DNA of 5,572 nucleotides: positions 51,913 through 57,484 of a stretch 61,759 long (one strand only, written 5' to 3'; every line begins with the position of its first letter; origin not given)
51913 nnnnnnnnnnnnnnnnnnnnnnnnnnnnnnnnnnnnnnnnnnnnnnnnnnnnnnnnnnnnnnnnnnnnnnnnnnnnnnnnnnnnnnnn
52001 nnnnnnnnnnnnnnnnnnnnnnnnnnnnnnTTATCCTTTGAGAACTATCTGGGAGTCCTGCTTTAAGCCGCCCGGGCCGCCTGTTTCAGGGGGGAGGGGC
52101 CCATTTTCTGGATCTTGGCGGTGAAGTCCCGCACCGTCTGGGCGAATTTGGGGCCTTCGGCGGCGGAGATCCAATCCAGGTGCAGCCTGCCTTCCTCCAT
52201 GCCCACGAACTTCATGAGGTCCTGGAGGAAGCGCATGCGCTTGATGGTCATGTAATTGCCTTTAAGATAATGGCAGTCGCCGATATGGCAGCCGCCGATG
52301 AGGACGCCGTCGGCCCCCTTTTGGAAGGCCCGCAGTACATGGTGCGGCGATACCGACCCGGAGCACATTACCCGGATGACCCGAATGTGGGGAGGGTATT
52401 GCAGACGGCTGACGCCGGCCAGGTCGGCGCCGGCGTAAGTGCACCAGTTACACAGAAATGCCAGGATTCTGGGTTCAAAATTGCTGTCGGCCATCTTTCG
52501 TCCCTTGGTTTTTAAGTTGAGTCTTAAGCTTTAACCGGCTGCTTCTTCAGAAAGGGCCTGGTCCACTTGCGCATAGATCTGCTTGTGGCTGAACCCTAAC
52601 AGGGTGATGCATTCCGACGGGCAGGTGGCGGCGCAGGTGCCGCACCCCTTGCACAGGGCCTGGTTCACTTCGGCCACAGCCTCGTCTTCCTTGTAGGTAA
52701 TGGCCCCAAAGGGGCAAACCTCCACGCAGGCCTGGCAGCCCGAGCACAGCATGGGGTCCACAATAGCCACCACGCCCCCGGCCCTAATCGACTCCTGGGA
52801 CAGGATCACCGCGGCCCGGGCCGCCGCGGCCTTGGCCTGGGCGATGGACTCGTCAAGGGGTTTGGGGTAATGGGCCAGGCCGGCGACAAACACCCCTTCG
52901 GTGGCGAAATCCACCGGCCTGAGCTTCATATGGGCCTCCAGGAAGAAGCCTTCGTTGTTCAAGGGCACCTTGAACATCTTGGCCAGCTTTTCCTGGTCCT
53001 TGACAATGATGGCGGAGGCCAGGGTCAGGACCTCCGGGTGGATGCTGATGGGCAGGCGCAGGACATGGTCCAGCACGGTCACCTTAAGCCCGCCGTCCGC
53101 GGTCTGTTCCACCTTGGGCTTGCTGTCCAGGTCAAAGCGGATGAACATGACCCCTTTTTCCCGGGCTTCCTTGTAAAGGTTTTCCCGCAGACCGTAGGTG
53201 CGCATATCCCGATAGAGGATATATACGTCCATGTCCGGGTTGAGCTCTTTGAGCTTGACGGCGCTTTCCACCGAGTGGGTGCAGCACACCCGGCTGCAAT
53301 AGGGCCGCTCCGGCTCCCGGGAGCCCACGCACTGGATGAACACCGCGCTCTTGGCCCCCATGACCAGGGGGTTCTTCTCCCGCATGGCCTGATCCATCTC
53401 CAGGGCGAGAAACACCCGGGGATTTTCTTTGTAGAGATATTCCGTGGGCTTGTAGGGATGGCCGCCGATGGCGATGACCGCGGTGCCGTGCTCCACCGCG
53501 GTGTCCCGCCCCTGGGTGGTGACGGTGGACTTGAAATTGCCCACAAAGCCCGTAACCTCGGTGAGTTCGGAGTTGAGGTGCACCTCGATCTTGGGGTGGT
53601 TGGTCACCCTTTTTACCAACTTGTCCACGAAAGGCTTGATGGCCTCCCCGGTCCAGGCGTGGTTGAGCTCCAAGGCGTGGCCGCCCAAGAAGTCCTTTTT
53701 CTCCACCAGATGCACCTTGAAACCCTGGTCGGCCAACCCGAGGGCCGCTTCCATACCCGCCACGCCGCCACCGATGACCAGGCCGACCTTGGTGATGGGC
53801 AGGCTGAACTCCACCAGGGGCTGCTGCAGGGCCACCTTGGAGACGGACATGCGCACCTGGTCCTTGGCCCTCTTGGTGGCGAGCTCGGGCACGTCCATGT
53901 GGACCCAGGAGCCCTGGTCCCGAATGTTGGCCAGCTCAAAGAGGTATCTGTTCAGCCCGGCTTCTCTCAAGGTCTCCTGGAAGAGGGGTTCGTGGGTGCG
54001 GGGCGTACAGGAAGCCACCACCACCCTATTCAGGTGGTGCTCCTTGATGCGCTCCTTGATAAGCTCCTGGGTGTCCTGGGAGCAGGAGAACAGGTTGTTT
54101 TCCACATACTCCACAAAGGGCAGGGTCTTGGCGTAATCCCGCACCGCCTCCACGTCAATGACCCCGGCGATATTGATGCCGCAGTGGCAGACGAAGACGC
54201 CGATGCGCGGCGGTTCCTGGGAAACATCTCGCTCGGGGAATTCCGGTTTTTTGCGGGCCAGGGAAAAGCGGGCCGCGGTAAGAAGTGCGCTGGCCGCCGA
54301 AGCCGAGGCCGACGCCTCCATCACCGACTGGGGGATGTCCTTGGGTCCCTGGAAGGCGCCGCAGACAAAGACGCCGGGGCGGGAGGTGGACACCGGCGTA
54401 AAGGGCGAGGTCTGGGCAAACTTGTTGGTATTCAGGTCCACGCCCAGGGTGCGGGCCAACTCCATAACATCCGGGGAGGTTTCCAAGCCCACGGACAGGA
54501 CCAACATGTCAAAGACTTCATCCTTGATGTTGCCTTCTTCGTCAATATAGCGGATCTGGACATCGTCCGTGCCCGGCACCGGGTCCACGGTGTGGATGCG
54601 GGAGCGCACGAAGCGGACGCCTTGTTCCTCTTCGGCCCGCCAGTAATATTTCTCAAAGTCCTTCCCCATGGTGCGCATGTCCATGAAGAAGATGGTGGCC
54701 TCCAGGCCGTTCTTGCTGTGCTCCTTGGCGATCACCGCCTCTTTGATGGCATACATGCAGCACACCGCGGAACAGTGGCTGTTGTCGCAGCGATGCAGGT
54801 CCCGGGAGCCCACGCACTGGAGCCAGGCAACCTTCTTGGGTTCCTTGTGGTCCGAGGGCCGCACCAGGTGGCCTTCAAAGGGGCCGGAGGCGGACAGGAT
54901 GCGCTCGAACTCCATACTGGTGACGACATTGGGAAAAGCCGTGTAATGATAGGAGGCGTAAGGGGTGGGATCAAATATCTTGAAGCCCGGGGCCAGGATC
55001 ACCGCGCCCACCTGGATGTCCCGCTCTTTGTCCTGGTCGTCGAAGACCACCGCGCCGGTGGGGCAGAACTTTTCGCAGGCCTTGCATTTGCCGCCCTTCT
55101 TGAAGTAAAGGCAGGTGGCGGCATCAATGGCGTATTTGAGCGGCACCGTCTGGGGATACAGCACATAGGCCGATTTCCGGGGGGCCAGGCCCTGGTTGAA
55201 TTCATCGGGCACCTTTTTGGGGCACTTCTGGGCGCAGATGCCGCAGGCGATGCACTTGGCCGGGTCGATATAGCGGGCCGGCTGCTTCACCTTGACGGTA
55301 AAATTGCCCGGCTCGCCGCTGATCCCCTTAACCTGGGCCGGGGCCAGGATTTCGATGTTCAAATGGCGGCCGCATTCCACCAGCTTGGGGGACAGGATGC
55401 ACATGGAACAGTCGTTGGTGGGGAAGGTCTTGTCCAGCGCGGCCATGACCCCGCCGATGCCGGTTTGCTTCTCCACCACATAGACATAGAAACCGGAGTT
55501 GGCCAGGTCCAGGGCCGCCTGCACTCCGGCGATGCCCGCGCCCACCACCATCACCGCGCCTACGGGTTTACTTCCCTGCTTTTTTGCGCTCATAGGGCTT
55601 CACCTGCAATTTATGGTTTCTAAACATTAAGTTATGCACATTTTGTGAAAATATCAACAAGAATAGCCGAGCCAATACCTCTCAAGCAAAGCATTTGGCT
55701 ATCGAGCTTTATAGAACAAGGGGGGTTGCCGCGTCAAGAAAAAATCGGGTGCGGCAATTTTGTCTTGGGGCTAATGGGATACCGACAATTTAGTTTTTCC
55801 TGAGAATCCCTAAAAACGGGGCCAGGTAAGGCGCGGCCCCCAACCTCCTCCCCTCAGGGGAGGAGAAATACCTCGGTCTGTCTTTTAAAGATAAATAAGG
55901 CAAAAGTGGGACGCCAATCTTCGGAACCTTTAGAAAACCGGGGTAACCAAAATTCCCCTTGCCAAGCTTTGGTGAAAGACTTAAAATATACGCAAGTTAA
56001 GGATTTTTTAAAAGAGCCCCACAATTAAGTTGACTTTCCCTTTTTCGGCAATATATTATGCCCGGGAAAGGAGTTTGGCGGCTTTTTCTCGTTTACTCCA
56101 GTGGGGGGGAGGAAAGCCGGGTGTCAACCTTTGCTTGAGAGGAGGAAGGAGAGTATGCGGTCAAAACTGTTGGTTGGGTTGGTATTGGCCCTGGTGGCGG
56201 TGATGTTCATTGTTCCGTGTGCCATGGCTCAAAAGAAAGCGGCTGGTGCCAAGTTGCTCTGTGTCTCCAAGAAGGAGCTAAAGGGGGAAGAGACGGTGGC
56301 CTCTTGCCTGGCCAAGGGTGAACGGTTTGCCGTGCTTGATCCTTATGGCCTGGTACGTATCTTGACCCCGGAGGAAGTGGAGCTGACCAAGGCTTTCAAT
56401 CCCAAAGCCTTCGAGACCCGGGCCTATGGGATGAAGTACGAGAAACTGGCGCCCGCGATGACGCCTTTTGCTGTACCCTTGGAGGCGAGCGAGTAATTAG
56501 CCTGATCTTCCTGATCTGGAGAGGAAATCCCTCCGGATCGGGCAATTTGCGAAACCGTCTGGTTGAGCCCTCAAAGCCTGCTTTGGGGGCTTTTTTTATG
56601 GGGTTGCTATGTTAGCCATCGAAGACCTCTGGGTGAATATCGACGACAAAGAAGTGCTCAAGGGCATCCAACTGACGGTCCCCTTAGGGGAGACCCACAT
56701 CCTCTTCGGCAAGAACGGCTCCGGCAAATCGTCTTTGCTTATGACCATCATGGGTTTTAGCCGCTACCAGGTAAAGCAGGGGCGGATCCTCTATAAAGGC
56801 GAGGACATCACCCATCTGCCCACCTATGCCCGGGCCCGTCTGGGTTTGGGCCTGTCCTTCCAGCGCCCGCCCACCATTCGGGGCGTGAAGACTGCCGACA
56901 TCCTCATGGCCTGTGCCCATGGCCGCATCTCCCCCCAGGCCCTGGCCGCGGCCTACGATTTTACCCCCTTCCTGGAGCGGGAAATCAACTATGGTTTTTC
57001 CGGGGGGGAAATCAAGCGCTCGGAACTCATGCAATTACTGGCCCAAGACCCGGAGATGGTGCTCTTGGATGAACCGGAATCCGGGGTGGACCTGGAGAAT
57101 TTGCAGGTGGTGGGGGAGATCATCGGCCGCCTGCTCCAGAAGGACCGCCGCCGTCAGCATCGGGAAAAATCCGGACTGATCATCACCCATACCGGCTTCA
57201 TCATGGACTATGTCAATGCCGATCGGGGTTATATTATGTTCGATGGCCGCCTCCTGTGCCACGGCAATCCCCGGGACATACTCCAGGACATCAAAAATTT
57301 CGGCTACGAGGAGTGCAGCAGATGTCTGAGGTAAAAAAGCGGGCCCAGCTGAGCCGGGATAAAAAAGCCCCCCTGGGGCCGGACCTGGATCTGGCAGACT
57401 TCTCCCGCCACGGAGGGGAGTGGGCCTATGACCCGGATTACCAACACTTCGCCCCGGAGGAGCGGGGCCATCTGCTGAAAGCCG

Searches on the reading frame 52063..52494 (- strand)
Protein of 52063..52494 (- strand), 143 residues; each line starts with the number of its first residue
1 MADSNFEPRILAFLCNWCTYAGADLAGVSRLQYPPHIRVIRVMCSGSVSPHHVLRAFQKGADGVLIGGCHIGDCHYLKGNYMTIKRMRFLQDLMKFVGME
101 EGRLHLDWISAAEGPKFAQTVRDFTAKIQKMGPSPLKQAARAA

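Call 26: search_protein_families(library=pfam, proteins=[window:52063-52494:-], max_evalue=0.001)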
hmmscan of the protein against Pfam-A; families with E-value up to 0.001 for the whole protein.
window:52063-52494:- (143 aa): 1 family
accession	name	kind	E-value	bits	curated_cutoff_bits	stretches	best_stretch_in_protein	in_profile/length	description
PF02662.21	FlpD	-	5.1e-55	185.2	22.3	1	10-132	1-123/123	Methyl-viologen-reducing hydrogenase, delta subunit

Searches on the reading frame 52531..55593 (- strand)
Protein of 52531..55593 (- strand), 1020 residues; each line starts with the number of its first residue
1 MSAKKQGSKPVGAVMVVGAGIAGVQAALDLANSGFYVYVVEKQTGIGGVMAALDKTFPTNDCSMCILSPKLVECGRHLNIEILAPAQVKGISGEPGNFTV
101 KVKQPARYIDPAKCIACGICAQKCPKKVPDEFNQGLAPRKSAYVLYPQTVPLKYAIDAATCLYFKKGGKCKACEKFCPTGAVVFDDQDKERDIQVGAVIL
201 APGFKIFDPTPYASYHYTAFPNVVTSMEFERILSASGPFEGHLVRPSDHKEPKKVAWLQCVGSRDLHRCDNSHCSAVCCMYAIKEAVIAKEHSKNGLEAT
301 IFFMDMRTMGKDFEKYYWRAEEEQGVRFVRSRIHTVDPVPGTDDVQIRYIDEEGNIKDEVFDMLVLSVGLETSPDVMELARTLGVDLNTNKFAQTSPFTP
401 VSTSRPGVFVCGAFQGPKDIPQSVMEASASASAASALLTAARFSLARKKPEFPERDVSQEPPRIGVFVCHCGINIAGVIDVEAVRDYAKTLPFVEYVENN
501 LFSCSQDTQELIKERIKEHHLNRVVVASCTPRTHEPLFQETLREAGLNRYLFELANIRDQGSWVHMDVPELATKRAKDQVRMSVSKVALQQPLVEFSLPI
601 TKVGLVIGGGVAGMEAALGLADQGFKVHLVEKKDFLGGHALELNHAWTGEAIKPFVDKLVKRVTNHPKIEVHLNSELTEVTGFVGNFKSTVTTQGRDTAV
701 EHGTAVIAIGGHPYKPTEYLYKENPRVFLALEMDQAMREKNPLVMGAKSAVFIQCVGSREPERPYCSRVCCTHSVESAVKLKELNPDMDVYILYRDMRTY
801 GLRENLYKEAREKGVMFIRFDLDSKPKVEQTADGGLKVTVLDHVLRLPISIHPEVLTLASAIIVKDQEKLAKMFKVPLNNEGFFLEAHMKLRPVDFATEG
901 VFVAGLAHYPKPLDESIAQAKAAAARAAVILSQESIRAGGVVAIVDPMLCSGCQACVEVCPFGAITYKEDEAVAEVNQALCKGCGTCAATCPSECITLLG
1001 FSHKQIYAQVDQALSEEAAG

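Call 26: search_protein_families(library=pfam, proteins=[window:52531-55593:-], max_evalue=0.001)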
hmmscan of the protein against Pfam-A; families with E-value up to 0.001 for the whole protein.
window:52531-55593:- (1020 aa): 21 families
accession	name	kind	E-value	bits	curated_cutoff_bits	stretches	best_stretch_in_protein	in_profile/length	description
PF07992.20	Pyr_redox_2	-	1.9e-29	103.4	26.1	3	605-717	4-115/291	Pyridine nucleotide-disulphide oxidoreductase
PF00037.32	Fer4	-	1.3e-19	69.6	21.1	3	944-966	2-24/24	4Fe-4S binding domain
PF13450.12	NAD_binding_8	-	1.8e-15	57.4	21.9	2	606-642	1-37/68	NAD(P)-binding Rossmann-like domain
PF12831.13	FAD_oxidored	-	1.4e-14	54.6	27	2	605-665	3-70/416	FAD dependent oxidoreductase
PF12838.12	Fer4_7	-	1.5e-12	48.2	27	1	950-994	2-51/52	4Fe-4S dicluster domain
PF13738.12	Pyr_redox_3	-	5.3e-12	46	30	1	605-713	168-269/305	Pyridine nucleotide-disulphide oxidoreductase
PF00890.30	FAD_binding_2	-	4.6e-11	43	20.4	1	605-640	3-38/414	FAD binding domain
PF12797.12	Fer4_2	-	3.7e-10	39.5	24.5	0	106-125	2-21/22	4Fe-4S binding domain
PF13237.11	Fer4_10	-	4.9e-10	39.6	25.5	1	944-992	3-53/53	4Fe-4S dicluster domain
PF01266.30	DAO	-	7.7e-10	39.2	27.9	1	605-641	3-39/353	FAD dependent oxidoreductase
PF13187.11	Fer4_9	-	6.8e-09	36.1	27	1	950-996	2-52/52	4Fe-4S dicluster domain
PF01134.28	GIDA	-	9.9e-09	35.2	22.1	1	606-632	4-30/391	Glucose inhibited division protein A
PF00070.33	Pyr_redox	-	2.1e-08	35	22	1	605-684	3-70/82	Pyridine nucleotide-disulphide oxidoreductase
PF13484.11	Fer4_16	-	3.2e-08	34.7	30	0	950-970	2-21/66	4Fe-4S double cluster binding domain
PF03486.20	HI0933_like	-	3.2e-07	30.5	50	0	605-637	4-36/244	HI0933-like protein Rossmann domain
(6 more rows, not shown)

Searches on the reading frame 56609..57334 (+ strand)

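Call 26: search_protein_families(library=pfam, proteins=[window:56609-57334:+], max_evalue=0.001)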
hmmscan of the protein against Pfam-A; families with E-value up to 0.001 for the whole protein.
window:56609-57334:+ (241 aa): 3 families
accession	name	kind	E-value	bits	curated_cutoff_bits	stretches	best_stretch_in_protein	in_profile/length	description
PF00005.33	ABC_tran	-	5.6e-22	79.2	25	1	17-156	1-135/137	ABC transporter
PF13304.12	AAA_21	-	7.6e-07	29.9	27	0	31-49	3-21/304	AAA domain, putative AbiEii toxin, Type IV TA system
PF02463.25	SMC_N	-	0.00063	19.7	40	0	29-54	26-55/220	RecF/RecN/SMC N terminal domain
